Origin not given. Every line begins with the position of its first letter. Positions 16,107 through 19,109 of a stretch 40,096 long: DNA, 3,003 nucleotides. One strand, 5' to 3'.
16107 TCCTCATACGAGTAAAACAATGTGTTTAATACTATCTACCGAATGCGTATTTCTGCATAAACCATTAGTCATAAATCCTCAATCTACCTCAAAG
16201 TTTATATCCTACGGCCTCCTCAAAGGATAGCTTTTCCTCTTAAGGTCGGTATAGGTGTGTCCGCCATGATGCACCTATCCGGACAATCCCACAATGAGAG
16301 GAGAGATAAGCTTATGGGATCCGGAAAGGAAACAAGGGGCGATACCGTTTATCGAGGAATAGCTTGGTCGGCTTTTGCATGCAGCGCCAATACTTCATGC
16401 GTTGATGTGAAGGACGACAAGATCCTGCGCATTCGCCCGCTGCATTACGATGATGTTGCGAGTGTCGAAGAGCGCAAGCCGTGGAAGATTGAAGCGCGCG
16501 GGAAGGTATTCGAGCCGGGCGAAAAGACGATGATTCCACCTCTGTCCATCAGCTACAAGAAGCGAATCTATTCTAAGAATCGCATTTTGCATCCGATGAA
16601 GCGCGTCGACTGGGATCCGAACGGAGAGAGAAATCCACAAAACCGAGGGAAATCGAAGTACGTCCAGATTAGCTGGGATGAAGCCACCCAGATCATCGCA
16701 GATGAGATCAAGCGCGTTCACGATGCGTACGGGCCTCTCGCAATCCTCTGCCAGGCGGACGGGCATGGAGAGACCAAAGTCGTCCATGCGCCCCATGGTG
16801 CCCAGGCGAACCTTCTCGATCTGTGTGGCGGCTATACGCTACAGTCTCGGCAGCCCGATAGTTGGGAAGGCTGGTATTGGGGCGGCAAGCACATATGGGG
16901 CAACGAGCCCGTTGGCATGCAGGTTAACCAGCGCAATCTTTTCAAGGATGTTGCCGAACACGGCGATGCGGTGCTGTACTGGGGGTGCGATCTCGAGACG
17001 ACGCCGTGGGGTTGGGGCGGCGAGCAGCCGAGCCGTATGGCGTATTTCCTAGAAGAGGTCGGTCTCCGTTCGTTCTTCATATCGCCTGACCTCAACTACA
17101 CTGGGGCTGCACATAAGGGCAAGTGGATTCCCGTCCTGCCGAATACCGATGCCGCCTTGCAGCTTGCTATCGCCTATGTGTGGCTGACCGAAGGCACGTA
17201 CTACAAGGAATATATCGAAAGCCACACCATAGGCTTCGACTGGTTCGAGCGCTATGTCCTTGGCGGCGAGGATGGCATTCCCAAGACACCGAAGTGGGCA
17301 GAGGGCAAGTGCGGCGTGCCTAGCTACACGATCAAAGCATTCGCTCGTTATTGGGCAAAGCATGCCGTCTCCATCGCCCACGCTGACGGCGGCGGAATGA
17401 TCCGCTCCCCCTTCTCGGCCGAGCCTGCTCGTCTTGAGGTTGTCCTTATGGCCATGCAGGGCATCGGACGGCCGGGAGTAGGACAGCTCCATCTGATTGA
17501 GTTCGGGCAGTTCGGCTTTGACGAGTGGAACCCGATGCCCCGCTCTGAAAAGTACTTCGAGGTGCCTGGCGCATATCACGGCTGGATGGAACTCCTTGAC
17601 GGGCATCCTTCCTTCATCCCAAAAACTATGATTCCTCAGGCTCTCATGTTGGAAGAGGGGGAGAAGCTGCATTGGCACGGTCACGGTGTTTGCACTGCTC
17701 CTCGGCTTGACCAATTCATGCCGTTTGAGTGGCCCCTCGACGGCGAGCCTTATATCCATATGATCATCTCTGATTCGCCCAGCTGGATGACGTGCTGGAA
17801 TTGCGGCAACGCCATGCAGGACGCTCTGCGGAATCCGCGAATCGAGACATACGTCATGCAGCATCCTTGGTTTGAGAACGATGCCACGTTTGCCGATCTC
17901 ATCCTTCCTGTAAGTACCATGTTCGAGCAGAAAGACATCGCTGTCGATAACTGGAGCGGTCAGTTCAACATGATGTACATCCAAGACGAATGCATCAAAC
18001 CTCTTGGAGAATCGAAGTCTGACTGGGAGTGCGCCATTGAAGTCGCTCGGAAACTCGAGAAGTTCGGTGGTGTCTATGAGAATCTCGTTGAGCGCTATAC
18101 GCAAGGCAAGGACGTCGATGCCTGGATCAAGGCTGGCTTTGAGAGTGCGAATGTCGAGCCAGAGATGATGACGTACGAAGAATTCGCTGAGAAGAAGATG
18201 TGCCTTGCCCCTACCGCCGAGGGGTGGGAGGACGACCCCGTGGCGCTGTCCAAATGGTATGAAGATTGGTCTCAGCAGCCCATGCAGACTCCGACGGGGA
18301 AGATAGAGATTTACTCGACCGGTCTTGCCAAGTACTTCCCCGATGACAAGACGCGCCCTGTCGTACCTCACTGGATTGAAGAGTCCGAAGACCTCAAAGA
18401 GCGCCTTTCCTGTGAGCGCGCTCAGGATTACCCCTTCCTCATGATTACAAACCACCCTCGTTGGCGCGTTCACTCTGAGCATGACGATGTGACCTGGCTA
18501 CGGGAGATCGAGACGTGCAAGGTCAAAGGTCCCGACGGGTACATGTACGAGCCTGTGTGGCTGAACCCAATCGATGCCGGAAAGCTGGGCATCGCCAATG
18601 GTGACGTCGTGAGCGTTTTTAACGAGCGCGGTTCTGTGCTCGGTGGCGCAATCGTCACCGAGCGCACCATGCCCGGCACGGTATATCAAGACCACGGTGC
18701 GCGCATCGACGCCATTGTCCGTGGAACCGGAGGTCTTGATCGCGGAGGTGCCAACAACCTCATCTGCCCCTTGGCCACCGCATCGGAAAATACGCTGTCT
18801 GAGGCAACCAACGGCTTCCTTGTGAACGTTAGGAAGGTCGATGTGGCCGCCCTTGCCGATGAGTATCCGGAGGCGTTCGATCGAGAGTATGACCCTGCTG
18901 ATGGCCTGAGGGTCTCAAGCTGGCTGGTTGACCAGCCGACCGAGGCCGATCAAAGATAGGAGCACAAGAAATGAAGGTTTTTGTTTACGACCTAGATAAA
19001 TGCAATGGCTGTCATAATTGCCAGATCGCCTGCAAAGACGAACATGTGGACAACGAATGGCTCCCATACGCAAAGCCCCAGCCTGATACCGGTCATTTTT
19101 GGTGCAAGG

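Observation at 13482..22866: Island-borne module: membrane LuxR sensor, transhydroxylase-like molybdoenzyme, two NCS2 permeases and a DMT transporter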

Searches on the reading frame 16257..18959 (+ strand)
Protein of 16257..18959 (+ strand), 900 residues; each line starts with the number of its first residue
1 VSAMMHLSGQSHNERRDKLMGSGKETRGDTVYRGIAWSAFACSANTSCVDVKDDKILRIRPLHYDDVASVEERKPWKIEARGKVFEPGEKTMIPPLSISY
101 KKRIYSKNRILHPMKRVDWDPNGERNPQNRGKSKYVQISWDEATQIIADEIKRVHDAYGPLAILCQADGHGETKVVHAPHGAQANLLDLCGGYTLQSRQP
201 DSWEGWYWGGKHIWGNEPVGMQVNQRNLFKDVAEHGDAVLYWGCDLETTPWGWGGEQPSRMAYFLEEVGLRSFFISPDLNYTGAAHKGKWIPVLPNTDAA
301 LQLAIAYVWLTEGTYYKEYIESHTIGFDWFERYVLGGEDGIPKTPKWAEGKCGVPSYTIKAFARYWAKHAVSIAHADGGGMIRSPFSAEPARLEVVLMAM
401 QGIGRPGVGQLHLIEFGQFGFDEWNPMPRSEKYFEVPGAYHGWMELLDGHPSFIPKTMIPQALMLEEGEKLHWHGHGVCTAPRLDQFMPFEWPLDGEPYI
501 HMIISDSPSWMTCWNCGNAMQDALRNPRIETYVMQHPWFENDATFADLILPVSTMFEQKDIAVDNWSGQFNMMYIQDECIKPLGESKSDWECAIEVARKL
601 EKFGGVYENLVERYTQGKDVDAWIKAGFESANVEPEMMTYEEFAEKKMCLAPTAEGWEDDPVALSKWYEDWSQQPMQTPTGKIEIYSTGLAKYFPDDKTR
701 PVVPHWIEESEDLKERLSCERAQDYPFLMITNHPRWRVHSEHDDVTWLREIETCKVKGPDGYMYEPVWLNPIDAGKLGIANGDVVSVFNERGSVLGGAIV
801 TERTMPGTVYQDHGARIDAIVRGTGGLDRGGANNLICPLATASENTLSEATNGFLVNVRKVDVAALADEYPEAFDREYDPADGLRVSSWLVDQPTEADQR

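Call 3: search_protein_families(library=pfam, proteins=[window:16257-18959:+], max_evalue=0.01)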
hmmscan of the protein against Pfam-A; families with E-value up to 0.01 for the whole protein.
window:16257-18959:+ (900 aa): 3 families
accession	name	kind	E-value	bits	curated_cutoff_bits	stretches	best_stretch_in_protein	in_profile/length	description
PF00384.28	Molybdopterin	-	5.6e-20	72.1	24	1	109-598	1-352/353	Molybdopterin oxidoreductase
PF01568.27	Molydop_binding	-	2e-16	60.4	26.8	1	727-839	1-96/110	Molydopterin dinucleotide binding domain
PF21423.2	AhtL-like_1st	-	1.6e-11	44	27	1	49-101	5-53/55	Pyrogallol hydroxytransferase large subunit-like, domain 1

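Call 7: search_solved_structures(query=window:16314-18959:+, max_evalue=0.001, show_alignments=1)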
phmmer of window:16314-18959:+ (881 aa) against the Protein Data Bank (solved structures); distinct sequences matched with E-value up to 0.001: 32.
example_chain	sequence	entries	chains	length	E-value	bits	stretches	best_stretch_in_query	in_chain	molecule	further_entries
4v4c_A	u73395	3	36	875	4.6e-122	411.7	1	29-843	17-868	Pyrogallol hydroxytransferase large subunit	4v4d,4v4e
1eu1_A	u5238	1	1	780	8e-67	228.8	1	61-818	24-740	DIMETHYL SULFOXIDE REDUCTASE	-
7l5i_A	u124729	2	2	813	2.5e-64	220.6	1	63-837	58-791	Trimethylamine-N-oxide reductase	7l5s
1e18_A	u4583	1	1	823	4.8e-63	216.3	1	61-818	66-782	DMSO REDUCTASE.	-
1e60_A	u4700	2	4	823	7.4e-63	215.7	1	61-818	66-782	Dimethyl sulfoxide/trimethylamine N-oxide reductase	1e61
4dmr_A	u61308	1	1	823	9e-63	215.4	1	61-818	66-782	DMSO REDUCTASE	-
1dmr_A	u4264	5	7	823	1.3e-62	214.9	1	61-818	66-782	DMSO REDUCTASE | Dimethyl sulfoxide/trimethylamine N-oxide reductase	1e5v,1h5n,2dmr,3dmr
1dms_A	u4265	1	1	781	8e-62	212.3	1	61-818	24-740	DMSO REDUCTASE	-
9h4t_A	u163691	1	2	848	2e-56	194.4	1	82-834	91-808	Trimethylamine-N-oxide reductase 1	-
1tmo_A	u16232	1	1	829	6.1e-49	169.7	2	82-393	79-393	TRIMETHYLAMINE N-OXIDE REDUCTASE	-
2vpw_A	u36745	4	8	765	4.4e-16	60.9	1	80-351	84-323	THIOSULFATE REDUCTASE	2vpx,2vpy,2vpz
7qv7_S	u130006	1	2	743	2.2e-14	55.3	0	704-792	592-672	Hydrogen dependent carbon dioxide reductase subunit FdhF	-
3egw_A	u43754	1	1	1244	6.8e-14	53.7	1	614-818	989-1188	Respiratory nitrate reductase 1 alpha chain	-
1r27_A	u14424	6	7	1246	6.8e-14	53.7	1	614-818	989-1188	Respiratory nitrate reductase 1 alpha chain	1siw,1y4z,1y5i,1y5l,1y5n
3ir7_A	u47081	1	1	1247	6.8e-14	53.7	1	614-818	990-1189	Respiratory nitrate reductase 1 alpha chain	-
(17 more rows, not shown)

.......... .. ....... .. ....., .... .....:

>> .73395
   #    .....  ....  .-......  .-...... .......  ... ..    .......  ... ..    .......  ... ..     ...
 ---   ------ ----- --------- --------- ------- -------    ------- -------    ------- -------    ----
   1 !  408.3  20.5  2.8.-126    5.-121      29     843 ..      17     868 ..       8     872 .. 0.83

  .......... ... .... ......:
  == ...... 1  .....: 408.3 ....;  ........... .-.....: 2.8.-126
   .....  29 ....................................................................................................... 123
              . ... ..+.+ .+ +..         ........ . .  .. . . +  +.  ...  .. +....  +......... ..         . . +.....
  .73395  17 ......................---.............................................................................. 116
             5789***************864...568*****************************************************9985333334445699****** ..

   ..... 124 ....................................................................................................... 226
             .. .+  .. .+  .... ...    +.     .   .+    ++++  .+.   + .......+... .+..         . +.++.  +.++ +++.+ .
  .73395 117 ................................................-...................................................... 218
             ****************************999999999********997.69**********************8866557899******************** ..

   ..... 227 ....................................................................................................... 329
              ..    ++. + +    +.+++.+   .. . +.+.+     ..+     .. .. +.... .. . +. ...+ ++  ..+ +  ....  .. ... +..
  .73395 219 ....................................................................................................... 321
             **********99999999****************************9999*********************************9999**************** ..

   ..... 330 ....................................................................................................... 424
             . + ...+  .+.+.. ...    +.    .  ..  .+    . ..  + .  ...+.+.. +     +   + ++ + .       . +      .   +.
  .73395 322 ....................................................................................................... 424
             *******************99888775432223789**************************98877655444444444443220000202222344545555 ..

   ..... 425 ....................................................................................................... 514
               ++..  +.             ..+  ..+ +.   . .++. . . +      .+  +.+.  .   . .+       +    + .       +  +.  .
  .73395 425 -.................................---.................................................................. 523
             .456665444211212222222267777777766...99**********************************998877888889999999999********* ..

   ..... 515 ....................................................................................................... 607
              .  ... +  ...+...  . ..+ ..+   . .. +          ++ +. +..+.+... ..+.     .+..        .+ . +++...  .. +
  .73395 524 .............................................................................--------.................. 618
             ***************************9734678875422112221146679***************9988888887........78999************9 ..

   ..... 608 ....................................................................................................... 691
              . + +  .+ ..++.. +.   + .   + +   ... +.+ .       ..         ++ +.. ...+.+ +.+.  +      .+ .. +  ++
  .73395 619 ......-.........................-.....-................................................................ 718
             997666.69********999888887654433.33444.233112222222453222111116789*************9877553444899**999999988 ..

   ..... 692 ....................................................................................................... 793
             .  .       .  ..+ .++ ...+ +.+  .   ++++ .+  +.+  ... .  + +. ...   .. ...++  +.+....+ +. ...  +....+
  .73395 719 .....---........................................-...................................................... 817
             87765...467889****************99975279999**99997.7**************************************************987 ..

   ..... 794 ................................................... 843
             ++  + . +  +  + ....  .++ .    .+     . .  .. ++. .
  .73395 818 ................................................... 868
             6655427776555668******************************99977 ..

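Call 8: find_homologous_proteins(query=window:16314-18959:+, max_evalue=1e-20)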
Query window:16314-18959:+ (881 aa): 5625 proteins with E <= 1e-20 among 8000 candidates; the best 120 are listed.
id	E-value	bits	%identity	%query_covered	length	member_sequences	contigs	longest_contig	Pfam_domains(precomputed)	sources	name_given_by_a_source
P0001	0.0e+0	2021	95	99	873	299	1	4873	PF21423.3,PF00384.28,PF01568.28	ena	-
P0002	0.0e+0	1759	81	99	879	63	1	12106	PF21423.3,PF00384.28,PF01568.28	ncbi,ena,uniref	ncbi:molybdopterin-dependent oxidoreductase [Gordonibacter pamelaeae]|uniref:molybdopterin-dependent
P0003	0.0e+0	1742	80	99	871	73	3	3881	PF21423.3,PF00384.28,PF01568.28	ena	-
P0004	0.0e+0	1437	67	99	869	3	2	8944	PF21423.3,PF00384.28,PF01568.28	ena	-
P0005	0.0e+0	1429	67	99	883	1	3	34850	PF21423.3,PF00384.28,PF01568.28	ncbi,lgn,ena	-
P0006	0.0e+0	1409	65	99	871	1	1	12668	PF21423.3,PF00384.28,PF01568.28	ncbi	-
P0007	0.0e+0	1399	66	98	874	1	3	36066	PF21423.3,PF00384.28,PF01568.28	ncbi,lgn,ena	-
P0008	0.0e+0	1255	60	99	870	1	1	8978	PF21423.3,PF00384.28,PF01568.28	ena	-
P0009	0.0e+0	1254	60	99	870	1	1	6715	PF21423.3,PF00384.28,PF01568.28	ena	-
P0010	0.0e+0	1252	60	99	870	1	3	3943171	PF21423.3,PF00384.28,PF01568.28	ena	-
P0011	0.0e+0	1243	59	99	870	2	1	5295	PF21423.3,PF00384.28,PF01568.28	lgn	-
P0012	0.0e+0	1241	57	99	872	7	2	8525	PF21423.3,PF00384.28,PF01568.28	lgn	-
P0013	0.0e+0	1239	59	99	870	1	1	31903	PF21423.3,PF00384.28,PF01568.28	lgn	-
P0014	0.0e+0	1238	60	98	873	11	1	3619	PF21423.3,PF00384.28,PF01568.28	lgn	-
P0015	0.0e+0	1236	60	99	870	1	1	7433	PF21423.3,PF00384.28,PF01568.28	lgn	-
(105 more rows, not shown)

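Call 10: find_encoding_contigs(protein=P0002, flank=10000, max_places=4)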
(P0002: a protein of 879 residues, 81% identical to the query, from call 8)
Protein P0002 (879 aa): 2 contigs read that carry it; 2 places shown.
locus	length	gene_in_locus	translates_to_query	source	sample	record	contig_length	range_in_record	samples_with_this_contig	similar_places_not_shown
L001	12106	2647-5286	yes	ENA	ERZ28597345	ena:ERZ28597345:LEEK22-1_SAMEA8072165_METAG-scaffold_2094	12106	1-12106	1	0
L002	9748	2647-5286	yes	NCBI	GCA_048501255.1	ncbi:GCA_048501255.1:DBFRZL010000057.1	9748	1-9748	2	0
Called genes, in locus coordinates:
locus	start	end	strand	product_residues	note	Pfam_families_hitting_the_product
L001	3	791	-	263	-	?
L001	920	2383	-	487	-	PF00196:GerE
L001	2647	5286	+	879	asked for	PF21423:AhtL-like_1st, PF00384:Molybdopterin, PF01568:Molydop_binding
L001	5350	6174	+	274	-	PF13247:Fer4_11, PF13620:CarboxypepD_reg (weak)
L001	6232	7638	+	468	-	PF00860:Xan_ur_permease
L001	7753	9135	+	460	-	PF00860:Xan_ur_permease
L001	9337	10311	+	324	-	PF01946:Thi4 (weak), PF00890:FAD_binding_2 (weak), PF01134:GIDA (faint), PF01266:DAO (faint), PF07992:Pyr_redox_2, PF12831:FAD_oxidored (weak), PF13738:Pyr_redox_3, PF00070:Pyr_redox, +2 more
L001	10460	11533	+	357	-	PF03462:PCRF, PF00472:RF-1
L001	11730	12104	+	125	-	PF17827:PrmC_N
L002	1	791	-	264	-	PF01625:PMSR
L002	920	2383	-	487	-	PF00196:GerE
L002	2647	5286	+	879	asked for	PF21423:AhtL-like_1st, PF00384:Molybdopterin, PF01568:Molydop_binding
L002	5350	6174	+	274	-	PF13247:Fer4_11, PF13620:CarboxypepD_reg (weak)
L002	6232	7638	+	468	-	PF00860:Xan_ur_permease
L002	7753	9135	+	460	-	PF00860:Xan_ur_permease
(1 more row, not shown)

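Call 11: find_encoding_contigs(protein=P0005, flank=10000, max_places=3)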
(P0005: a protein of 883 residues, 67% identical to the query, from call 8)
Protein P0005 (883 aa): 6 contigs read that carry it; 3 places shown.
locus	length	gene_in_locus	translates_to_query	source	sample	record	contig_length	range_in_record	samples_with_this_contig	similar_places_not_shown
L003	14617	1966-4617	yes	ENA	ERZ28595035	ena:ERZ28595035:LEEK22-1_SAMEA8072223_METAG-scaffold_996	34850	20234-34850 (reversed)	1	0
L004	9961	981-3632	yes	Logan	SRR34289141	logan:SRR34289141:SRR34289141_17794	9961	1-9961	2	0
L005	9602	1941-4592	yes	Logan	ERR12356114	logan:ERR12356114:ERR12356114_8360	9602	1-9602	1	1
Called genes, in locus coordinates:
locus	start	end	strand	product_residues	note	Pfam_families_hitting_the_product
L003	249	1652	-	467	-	PF00196:GerE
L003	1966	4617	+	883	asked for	PF21423:AhtL-like_1st, PF00384:Molybdopterin, PF01568:Molydop_binding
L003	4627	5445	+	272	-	PF13247:Fer4_11, PF12838:Fer4_7, PF13187:Fer4_9 (weak), PF25160:LdpA_Fe-S-bd (weak), PF00037:Fer4, PF12797:Fer4_2 (weak), PF12837:Fer4_6 (weak), PF13620:CarboxypepD_reg (weak), +1 more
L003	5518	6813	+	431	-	PF00860:Xan_ur_permease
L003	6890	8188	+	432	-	PF00860:Xan_ur_permease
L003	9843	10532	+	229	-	PF01548:DEDD_Tnp_IS110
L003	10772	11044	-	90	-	PF04221:RelB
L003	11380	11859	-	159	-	PF00583:Acetyltransf_1 (weak), PF13673:Acetyltransf_10 (weak), PF13508:Acetyltransf_7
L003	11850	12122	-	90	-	PF08681:TacA1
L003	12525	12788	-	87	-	PF06769:YoeB_toxin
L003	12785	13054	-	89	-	PF04221:RelB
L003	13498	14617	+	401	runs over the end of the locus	PF00384:Molybdopterin, PF01568:Molydop_binding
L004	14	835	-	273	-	-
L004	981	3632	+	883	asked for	PF21423:AhtL-like_1st, PF00384:Molybdopterin, PF01568:Molydop_binding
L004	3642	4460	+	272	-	PF13247:Fer4_11, PF12838:Fer4_7, PF13187:Fer4_9 (weak), PF25160:LdpA_Fe-S-bd (weak), PF00037:Fer4, PF12797:Fer4_2 (weak), PF12837:Fer4_6 (weak), PF13620:CarboxypepD_reg (weak), +1 more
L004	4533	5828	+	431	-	PF00860:Xan_ur_permease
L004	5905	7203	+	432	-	PF00860:Xan_ur_permease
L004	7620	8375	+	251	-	PF01702:TGT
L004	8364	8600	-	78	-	-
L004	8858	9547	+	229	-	PF01548:DEDD_Tnp_IS110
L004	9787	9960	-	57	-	?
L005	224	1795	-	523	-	PF00196:GerE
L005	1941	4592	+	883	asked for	PF21423:AhtL-like_1st, PF00384:Molybdopterin, PF01568:Molydop_binding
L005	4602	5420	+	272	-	PF13247:Fer4_11, PF12838:Fer4_7, PF13187:Fer4_9 (weak), PF25160:LdpA_Fe-S-bd (weak), PF00037:Fer4, PF12797:Fer4_2 (weak), PF12837:Fer4_6 (weak), PF13620:CarboxypepD_reg (weak), +1 more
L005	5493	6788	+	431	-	PF00860:Xan_ur_permease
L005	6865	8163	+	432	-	PF00860:Xan_ur_permease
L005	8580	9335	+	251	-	PF01702:TGT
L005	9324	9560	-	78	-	-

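Call 12: find_encoding_contigs(protein=P0007, flank=10000, max_places=3)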
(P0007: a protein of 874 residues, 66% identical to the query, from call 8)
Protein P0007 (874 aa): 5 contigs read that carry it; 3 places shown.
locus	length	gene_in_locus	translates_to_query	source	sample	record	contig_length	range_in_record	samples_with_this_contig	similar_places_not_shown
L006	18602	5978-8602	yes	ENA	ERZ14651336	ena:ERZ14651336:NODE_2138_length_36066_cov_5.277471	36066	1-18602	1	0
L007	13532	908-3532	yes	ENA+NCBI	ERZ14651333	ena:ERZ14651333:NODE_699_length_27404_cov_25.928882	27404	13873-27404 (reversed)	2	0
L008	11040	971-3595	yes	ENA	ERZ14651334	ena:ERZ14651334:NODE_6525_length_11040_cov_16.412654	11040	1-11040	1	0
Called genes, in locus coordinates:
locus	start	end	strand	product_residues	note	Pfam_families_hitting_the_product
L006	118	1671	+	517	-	-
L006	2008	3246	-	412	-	PF00872:Transposase_mut, PF10551:MULE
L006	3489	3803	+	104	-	PF13560:HTH_31, PF12844:HTH_19, PF20432:Xre-like-HTH (faint), PF01381:HTH_3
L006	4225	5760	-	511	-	PF00196:GerE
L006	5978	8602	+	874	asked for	PF21423:AhtL-like_1st, PF00384:Molybdopterin, PF01568:Molydop_binding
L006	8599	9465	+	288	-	PF13247:Fer4_11, PF14697:Fer4_21 (weak), PF12838:Fer4_7 (weak), PF13187:Fer4_9 (weak), PF12797:Fer4_2 (weak), PF00037:Fer4, PF12837:Fer4_6 (weak), PF13620:CarboxypepD_reg, +5 more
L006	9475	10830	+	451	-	PF00860:Xan_ur_permease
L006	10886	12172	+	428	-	PF00860:Xan_ur_permease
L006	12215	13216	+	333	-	PF01208:URO-D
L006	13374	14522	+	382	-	PF01702:TGT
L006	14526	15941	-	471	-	PF12728:HTH_17, PF07804:HipA_C (weak)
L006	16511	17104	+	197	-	-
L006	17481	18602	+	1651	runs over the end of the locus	PF08305:NPCBM, PF00754:F5_F8_type_C, PF22633:F5_F8_type_C_2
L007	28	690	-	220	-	-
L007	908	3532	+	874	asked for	PF21423:AhtL-like_1st, PF00384:Molybdopterin, PF01568:Molydop_binding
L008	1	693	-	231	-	?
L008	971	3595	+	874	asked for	PF21423:AhtL-like_1st, PF00384:Molybdopterin, PF01568:Molydop_binding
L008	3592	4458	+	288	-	PF13247:Fer4_11, PF14697:Fer4_21 (weak), PF12838:Fer4_7 (weak), PF13187:Fer4_9 (weak), PF12797:Fer4_2 (weak), PF00037:Fer4, PF12837:Fer4_6 (weak), PF13620:CarboxypepD_reg, +5 more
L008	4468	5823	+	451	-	PF00860:Xan_ur_permease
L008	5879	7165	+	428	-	PF00860:Xan_ur_permease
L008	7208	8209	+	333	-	PF01208:URO-D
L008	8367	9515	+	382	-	PF01702:TGT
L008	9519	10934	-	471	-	PF12728:HTH_17, PF07804:HipA_C (weak)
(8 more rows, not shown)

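Call 13: find_encoding_contigs(protein=P0010, flank=10000, max_places=3)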
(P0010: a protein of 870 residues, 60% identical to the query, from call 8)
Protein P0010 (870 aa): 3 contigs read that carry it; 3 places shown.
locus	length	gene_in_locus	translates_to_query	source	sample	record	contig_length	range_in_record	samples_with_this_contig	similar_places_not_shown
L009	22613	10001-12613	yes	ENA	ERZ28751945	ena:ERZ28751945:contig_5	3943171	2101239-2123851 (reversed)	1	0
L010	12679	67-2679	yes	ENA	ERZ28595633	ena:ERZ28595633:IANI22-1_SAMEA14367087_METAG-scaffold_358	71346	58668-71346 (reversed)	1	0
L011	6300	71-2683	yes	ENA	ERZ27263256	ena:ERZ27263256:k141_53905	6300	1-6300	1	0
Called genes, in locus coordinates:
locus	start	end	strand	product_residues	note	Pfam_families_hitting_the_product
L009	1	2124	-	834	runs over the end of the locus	PF12051:DUF3533 (weak), PF12698:ABC2_membrane_3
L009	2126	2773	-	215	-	PF00005:ABC_tran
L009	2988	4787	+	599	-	PF00990:GGDEF, PF00563:EAL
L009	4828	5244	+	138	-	PF02657:SufE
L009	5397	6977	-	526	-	-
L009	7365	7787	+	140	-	-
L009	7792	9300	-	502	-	PF00196:GerE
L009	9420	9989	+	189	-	-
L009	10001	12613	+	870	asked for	PF21423:AhtL-like_1st, PF00384:Molybdopterin, PF01568:Molydop_binding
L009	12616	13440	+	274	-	PF00037:Fer4 (faint), PF12838:Fer4_7 (faint), PF13187:Fer4_9 (faint), PF13247:Fer4_11, PF13620:CarboxypepD_reg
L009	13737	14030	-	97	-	-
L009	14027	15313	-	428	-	PF01134:GIDA (weak), PF01266:DAO (weak), PF01494:FAD_binding_3, PF03486:HI0933_like, PF12831:FAD_oxidored, PF13450:NAD_binding_8, PF01266:DAO (weak), PF26311:ETF-QO_FixC_C, +5 more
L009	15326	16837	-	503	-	PF00501:AMP-binding, PF13193:AMP-binding_C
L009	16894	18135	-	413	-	PF02515:CoA_transf_3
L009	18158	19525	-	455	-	PF00890:FAD_binding_2 (weak), PF01266:DAO (weak), PF01593:Amino_oxidase, PF03486:HI0933_like (faint), PF07992:Pyr_redox_2 (faint), PF13450:NAD_binding_8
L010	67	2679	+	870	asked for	PF21423:AhtL-like_1st, PF00384:Molybdopterin, PF01568:Molydop_binding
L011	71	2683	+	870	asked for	PF21423:AhtL-like_1st, PF00384:Molybdopterin, PF01568:Molydop_binding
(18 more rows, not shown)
